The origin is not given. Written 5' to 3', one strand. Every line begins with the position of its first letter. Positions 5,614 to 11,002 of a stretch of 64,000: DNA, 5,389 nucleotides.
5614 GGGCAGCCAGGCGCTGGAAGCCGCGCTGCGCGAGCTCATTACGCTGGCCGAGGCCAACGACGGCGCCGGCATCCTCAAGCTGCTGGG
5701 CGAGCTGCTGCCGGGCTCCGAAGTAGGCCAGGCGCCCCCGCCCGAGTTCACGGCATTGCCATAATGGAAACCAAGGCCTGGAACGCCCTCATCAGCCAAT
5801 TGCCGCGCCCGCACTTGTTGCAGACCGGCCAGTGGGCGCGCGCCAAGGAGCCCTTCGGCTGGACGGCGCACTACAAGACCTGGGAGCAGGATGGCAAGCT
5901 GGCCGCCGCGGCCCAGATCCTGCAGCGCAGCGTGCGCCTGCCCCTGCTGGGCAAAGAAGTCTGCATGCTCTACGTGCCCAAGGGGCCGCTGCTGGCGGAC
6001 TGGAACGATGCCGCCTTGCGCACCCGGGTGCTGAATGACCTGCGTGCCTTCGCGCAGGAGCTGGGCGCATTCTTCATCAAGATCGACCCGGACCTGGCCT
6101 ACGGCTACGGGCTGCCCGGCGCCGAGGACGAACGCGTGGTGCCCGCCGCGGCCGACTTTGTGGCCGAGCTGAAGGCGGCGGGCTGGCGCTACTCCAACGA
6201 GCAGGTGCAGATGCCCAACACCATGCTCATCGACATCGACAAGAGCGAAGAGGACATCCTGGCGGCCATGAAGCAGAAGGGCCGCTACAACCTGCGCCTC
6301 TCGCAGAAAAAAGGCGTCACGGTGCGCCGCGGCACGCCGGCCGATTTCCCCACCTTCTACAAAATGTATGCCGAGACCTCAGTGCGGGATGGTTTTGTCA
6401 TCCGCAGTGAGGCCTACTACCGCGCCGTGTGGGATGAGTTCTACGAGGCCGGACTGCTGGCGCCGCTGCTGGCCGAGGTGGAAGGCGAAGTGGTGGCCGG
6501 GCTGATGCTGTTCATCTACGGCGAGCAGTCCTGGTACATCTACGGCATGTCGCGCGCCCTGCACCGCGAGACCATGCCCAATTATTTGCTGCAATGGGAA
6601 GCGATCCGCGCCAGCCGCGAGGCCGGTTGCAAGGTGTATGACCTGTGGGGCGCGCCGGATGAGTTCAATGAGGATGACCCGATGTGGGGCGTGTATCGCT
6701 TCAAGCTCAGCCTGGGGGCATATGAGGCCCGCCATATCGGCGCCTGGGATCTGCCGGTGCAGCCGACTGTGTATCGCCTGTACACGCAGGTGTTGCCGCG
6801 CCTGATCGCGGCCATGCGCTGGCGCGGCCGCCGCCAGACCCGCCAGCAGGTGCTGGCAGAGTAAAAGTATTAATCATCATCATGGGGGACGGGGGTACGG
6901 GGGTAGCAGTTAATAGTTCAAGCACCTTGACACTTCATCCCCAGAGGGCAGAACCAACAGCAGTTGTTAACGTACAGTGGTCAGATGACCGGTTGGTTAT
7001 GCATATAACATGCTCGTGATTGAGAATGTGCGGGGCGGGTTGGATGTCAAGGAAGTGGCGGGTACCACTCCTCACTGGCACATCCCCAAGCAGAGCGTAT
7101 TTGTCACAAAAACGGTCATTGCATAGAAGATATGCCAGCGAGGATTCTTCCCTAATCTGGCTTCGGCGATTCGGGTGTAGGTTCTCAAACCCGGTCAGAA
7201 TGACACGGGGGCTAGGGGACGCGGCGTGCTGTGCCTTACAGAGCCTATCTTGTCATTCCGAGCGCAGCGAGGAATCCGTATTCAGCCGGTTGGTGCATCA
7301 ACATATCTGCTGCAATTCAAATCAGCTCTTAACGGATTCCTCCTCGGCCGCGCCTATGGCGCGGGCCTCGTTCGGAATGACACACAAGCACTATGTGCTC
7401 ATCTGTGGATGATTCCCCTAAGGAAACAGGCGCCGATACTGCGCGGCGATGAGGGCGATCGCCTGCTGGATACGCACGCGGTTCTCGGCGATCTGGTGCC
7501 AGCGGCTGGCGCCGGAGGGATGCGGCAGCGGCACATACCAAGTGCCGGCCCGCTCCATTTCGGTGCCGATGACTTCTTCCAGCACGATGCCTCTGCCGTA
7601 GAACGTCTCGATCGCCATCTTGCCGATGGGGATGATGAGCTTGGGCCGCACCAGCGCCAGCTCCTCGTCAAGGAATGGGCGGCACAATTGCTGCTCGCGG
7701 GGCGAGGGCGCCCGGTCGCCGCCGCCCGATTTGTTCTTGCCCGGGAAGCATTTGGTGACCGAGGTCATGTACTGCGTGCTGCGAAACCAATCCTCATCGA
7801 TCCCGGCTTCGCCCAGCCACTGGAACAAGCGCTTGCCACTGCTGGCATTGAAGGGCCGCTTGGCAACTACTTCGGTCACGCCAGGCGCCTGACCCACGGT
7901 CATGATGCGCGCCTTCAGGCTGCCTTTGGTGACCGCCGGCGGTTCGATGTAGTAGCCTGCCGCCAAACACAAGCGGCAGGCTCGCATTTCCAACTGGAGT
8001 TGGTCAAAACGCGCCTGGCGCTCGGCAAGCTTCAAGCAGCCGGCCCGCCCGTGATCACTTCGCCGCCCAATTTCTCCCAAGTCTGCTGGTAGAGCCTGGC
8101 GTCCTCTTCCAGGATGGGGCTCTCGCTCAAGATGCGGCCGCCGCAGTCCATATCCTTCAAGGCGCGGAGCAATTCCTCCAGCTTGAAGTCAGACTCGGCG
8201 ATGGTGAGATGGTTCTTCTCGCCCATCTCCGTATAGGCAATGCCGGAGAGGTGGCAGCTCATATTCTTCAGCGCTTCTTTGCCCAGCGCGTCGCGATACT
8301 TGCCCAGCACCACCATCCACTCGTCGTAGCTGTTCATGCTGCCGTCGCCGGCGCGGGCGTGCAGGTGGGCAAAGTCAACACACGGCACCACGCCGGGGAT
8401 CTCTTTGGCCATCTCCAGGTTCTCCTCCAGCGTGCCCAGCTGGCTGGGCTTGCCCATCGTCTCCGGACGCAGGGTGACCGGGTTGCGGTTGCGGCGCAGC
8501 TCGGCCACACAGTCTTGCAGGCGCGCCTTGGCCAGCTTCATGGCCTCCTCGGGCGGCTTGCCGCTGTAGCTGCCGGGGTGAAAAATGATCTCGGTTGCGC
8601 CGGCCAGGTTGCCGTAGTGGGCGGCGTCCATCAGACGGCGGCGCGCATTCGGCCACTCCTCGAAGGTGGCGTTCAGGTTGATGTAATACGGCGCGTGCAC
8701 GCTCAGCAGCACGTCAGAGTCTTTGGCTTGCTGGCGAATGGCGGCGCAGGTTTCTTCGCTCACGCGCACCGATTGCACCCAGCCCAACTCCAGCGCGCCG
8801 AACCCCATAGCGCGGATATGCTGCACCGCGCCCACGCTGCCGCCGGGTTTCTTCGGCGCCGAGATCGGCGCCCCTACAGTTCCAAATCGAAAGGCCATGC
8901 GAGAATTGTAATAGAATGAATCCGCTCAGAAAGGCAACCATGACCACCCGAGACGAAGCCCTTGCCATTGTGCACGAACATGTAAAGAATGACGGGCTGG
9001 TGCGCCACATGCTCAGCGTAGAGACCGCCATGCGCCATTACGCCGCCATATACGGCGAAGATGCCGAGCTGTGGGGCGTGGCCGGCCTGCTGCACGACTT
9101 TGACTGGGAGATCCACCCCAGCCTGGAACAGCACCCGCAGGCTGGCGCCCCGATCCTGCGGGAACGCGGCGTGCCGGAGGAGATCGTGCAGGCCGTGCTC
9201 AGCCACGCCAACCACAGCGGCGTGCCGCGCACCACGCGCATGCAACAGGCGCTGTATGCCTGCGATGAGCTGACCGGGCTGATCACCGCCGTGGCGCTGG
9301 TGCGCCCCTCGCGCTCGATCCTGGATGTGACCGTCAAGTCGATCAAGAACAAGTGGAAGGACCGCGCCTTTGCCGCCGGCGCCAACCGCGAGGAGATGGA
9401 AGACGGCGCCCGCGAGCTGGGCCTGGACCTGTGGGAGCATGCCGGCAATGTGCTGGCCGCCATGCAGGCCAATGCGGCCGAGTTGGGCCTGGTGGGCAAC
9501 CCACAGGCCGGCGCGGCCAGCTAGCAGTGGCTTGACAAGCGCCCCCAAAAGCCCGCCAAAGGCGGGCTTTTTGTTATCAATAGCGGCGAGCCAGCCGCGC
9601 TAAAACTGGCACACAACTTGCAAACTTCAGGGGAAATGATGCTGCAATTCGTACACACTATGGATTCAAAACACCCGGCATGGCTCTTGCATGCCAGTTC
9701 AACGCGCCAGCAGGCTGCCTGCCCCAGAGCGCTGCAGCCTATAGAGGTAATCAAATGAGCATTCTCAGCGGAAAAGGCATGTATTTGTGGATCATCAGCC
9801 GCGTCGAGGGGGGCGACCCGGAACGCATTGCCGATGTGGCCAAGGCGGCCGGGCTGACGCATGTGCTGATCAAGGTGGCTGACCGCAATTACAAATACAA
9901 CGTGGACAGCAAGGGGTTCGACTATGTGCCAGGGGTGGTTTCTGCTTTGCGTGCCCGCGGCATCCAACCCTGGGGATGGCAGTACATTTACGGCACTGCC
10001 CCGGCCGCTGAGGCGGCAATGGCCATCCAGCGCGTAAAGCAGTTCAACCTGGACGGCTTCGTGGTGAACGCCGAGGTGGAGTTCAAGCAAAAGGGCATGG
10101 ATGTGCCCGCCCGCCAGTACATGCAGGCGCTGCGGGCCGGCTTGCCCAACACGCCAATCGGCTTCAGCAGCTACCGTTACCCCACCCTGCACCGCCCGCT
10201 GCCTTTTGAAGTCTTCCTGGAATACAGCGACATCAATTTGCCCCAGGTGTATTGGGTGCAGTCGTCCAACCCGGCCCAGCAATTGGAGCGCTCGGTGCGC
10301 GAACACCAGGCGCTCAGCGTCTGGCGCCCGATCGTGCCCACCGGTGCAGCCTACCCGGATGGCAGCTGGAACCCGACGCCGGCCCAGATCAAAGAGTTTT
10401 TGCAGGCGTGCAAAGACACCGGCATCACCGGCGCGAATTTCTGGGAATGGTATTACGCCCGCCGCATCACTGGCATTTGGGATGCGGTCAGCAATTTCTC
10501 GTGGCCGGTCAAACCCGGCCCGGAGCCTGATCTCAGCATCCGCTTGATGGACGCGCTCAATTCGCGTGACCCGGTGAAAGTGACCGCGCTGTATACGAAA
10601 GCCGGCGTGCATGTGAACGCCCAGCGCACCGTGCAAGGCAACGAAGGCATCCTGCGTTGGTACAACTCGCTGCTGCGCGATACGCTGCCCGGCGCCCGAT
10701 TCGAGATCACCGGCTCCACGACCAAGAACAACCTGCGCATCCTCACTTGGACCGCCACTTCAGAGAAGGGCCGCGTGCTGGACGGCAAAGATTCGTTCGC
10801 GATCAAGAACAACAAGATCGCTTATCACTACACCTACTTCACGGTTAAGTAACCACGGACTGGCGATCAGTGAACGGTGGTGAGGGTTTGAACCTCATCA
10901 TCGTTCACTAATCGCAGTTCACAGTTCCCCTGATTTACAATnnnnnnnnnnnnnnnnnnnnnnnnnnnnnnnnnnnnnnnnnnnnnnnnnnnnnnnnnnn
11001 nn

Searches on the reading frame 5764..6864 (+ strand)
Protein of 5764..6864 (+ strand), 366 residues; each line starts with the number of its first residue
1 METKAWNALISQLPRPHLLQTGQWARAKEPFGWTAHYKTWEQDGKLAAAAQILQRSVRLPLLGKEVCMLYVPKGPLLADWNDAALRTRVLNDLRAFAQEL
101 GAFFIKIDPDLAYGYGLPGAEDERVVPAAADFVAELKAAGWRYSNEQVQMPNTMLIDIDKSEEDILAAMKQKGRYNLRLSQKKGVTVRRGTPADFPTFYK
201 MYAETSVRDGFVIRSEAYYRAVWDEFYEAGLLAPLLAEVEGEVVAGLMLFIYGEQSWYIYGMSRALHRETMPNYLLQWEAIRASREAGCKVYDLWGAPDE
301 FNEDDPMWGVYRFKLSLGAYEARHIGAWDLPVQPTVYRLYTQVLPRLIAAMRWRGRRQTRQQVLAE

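Call 47: search_protein_families(library=pfam, proteins=[window:5764-6864:+], max_evalue=0.0001)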
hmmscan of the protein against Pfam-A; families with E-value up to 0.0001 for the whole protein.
window:5764-6864:+ (366 aa): 2 families
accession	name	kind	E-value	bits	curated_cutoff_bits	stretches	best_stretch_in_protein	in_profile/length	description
PF02388.22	FemAB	-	5.1e-54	184.1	24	2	8-229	8-230/406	FemAB family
PF13480.13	Acetyltransf_6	-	2.9e-16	60.4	22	1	174-301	4-141/143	Acetyltransferase (GNAT) domain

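Call 99: search_protein_families(library=ncbifam, proteins=[window:5764-6864:+], max_evalue=1e-10)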
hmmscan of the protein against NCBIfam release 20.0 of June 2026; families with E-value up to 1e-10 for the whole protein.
window:5764-6864:+ (366 aa): 2 families
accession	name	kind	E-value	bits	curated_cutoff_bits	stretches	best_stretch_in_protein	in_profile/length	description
NF047883.1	UAcmpLyAlTFemX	equivalog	1.9e-21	76.7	500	1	4-338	13-333/337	UDP-N-acetylmuramoylpentapeptide-lysine N(6)-alanyltransferase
TIGR03019.1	pepcterm_femAB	equivalog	2.2e-16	59.8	260.35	1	141-320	112-277/330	FemAB family XrtA/PEP-CTERM system-associated protein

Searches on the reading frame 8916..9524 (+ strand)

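Call 47: search_protein_families(library=pfam, proteins=[window:8916-9524:+], max_evalue=0.0001)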
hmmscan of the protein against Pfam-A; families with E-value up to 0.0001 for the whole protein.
window:8916-9524:+ (202 aa): 1 family
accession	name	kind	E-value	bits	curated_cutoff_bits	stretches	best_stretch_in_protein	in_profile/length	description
PF01966.28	HD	-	3.2e-10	40.8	22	1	30-115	3-109/116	HD domain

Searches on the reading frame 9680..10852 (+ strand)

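Call 47: search_protein_families(library=pfam, proteins=[window:9680-10852:+], max_evalue=0.0001)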
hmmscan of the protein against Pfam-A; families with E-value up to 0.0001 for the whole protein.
window:9680-10852:+ (390 aa): 1 family
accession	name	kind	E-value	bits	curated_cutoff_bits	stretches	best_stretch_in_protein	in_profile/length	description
PF12680.13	SnoaL_2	-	2.4e-10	41.4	27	1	288-383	3-102/102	SnoaL-like domain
